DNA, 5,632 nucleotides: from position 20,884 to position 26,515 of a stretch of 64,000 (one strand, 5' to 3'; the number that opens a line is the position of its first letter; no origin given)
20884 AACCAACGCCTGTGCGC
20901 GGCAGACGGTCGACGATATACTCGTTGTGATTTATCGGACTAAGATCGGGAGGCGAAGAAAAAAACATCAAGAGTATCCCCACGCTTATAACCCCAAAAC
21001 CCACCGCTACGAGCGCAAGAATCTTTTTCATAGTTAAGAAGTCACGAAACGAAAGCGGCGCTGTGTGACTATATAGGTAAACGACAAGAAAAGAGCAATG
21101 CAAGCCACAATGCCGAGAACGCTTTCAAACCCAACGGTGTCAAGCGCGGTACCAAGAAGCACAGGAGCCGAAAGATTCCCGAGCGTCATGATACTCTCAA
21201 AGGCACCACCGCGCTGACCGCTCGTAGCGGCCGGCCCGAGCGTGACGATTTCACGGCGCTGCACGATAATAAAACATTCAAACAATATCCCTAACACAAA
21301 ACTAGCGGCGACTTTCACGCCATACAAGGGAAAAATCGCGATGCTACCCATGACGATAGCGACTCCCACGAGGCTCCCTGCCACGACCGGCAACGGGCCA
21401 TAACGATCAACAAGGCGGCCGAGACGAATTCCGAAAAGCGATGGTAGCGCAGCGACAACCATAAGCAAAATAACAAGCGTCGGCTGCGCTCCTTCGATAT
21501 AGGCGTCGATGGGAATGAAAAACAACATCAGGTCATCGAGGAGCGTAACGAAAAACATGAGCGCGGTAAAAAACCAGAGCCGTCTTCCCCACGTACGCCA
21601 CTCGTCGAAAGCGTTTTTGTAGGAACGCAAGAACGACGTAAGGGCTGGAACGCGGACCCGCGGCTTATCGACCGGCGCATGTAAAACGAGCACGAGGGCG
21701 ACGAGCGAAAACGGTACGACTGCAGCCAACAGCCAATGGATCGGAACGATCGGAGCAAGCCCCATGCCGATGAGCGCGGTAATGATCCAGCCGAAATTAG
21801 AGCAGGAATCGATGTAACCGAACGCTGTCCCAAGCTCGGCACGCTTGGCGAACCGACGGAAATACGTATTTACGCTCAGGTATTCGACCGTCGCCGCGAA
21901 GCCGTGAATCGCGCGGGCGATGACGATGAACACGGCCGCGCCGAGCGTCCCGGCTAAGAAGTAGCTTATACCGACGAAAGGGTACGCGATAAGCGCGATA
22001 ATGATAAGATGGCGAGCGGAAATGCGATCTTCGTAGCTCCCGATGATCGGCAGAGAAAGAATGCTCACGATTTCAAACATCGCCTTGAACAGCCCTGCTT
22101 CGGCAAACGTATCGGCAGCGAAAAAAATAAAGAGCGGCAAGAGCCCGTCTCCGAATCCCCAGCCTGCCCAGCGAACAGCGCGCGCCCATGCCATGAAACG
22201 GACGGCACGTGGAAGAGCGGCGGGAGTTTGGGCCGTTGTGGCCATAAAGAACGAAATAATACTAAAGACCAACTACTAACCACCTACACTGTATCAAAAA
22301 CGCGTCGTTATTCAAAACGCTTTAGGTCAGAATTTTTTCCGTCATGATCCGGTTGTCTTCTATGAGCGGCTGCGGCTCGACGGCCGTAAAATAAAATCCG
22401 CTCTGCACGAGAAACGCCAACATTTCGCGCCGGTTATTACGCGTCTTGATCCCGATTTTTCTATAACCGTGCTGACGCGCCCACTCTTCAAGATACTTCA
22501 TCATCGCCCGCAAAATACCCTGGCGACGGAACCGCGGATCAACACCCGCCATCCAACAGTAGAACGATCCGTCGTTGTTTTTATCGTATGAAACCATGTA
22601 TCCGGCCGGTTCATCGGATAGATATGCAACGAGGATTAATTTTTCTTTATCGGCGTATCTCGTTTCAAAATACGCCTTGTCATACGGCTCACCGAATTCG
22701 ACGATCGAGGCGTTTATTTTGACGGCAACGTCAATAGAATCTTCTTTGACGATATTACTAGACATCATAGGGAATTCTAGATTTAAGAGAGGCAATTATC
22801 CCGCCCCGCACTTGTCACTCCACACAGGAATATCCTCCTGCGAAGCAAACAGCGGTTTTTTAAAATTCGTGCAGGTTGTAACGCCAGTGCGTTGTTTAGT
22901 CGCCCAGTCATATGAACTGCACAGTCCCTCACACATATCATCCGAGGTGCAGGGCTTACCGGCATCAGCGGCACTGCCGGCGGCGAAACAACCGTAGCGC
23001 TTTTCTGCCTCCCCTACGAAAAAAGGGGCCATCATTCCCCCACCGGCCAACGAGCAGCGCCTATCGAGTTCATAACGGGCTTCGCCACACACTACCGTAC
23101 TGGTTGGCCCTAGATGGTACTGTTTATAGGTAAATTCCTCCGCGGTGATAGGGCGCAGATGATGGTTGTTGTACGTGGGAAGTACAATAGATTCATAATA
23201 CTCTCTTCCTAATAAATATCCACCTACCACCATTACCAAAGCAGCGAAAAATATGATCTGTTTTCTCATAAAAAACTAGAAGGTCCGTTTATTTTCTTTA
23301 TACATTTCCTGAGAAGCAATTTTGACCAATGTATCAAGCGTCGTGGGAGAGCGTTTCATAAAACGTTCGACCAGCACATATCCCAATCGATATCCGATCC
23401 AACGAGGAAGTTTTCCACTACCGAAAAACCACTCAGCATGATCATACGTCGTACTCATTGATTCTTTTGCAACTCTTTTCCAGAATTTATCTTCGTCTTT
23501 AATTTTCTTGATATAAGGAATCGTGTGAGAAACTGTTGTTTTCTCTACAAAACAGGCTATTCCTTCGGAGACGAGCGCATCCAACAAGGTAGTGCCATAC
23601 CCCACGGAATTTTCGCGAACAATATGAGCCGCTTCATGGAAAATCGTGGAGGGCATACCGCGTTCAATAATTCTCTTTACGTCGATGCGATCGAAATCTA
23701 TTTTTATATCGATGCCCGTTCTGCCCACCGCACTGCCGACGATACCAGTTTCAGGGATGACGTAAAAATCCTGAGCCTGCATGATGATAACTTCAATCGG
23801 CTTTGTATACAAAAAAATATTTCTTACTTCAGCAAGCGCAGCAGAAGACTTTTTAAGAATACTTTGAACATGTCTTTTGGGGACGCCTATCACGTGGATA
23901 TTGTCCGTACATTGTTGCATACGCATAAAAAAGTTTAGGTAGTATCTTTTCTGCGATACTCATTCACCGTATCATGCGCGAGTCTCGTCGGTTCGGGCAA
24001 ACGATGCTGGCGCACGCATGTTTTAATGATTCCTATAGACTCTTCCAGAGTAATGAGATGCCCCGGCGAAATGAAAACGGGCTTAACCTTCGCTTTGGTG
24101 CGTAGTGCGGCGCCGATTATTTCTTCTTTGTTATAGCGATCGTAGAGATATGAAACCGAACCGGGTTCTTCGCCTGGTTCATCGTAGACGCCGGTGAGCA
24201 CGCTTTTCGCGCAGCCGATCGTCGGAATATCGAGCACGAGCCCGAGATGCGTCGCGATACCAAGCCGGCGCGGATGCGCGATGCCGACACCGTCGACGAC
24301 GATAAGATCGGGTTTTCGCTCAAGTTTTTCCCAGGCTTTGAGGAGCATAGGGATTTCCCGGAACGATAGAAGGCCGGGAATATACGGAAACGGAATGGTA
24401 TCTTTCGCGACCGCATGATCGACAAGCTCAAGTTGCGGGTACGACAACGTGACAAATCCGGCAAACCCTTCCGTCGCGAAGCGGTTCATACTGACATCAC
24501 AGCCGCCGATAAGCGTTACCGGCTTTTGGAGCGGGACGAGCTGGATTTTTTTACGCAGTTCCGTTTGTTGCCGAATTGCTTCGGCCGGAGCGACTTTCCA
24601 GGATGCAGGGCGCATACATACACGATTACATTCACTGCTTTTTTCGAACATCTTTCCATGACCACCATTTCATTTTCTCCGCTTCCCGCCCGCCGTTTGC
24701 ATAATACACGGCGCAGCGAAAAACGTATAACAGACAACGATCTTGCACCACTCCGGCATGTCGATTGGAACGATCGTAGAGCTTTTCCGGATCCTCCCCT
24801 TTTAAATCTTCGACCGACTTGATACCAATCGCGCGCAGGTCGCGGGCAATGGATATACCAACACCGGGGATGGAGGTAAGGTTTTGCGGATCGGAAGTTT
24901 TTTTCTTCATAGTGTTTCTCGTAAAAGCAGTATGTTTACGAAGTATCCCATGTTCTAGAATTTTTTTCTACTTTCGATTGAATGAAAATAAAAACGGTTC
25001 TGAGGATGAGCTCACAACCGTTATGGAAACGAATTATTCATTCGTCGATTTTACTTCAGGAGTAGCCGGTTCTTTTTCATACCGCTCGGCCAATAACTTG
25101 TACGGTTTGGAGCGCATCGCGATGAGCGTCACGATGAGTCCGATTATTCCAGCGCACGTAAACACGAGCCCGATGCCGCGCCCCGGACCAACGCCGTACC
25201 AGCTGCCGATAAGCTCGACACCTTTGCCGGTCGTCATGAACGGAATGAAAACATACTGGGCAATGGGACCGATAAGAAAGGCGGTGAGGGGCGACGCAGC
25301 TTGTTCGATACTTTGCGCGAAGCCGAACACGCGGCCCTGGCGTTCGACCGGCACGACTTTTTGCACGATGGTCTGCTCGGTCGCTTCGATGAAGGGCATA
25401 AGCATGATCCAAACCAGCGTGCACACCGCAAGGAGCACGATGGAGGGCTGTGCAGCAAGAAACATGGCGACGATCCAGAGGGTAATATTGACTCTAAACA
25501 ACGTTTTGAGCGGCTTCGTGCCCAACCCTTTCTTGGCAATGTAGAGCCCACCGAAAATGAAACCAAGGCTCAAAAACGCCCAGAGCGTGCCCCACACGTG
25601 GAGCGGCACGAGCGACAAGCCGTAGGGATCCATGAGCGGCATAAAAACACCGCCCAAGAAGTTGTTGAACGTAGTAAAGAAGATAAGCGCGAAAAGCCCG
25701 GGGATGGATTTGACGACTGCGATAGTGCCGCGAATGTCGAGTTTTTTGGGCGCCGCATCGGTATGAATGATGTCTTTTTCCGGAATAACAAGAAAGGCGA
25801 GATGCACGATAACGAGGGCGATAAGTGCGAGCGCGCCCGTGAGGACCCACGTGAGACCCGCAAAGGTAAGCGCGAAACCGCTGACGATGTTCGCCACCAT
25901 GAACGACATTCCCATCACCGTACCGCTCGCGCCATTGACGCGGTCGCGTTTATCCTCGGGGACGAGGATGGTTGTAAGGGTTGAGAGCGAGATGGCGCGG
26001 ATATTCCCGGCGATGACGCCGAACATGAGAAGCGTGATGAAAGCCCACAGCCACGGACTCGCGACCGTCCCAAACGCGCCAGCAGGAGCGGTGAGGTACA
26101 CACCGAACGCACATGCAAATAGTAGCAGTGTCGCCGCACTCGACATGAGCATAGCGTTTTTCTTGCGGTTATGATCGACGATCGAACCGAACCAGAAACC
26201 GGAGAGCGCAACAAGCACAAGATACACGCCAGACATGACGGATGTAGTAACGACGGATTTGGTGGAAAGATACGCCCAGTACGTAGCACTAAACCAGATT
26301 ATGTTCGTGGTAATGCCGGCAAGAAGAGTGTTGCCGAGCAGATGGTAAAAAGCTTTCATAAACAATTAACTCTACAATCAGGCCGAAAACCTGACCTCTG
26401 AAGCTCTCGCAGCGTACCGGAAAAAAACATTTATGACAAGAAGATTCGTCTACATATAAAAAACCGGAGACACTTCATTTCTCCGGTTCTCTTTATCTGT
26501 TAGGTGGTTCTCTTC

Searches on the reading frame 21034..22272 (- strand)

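Call 75: search_protein_families(library=pfam, proteins=[window:21034-22272:-], max_evalue=0.001)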
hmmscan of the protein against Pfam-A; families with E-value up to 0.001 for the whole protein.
window:21034-22272:- (412 aa): 1 family
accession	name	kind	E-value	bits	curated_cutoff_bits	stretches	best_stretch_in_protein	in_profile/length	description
PF07690.21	MFS_1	-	8.6e-26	91.1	33.4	2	43-331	17-308/347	Major Facilitator Superfamily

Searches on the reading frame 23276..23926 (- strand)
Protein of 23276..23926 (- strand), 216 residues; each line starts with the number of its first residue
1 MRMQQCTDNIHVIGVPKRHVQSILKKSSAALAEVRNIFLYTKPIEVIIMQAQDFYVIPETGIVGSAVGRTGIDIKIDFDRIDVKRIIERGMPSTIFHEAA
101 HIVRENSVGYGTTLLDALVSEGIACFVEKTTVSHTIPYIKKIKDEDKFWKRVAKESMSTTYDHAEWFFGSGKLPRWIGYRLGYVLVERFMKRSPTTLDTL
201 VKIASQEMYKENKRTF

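Call 75: search_protein_families(library=pfam, proteins=[window:23276-23926:-], max_evalue=0.001)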
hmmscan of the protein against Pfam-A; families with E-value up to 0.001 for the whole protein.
window:23276-23926:- (216 aa): 1 family
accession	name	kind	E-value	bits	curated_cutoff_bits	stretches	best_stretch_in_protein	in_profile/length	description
PF10026.15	DUF2268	-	7.8e-25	88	23.6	1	43-209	22-194/195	Predicted Zn-dependent protease (DUF2268)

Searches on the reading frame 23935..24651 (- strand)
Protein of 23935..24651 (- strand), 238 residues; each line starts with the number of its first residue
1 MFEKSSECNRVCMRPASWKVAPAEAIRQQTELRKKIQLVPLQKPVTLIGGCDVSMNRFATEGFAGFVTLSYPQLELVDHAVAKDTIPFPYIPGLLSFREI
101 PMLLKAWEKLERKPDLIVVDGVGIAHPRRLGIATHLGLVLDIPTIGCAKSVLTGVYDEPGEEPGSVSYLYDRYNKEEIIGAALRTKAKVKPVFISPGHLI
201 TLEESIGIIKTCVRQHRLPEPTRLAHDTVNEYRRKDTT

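Call 75: search_protein_families(library=pfam, proteins=[window:23935-24651:-], max_evalue=0.001)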
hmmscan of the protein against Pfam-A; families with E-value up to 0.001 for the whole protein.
window:23935-24651:- (238 aa): 1 family
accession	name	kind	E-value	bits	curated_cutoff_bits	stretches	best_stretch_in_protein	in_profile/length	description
PF04493.20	Endonuclease_5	-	5.3e-73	245.3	23.4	1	31-226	2-197/198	Endonuclease V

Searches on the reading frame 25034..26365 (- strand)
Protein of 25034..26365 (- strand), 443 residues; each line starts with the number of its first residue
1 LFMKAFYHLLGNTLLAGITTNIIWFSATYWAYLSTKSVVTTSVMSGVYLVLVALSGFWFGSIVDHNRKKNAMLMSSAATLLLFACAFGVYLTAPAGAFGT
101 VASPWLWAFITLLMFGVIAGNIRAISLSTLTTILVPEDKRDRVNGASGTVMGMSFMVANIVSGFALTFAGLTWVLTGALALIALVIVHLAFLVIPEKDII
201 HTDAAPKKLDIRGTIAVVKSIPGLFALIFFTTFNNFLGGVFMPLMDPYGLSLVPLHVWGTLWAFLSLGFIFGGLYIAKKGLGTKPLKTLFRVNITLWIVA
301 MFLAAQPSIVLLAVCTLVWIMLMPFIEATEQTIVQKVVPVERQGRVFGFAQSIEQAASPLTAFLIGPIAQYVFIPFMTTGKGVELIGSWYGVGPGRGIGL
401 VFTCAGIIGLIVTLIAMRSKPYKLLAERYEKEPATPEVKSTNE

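Call 47: search_protein_families(library=pfam, proteins=[window:25034-26365:-], max_evalue=0.001)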
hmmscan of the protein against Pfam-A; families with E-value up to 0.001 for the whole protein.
window:25034-26365:- (443 aa): 1 family
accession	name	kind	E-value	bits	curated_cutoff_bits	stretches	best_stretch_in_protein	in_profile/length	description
PF07690.21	MFS_1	-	3.7e-22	79.2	33.4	1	11-360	3-345/347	Major Facilitator Superfamily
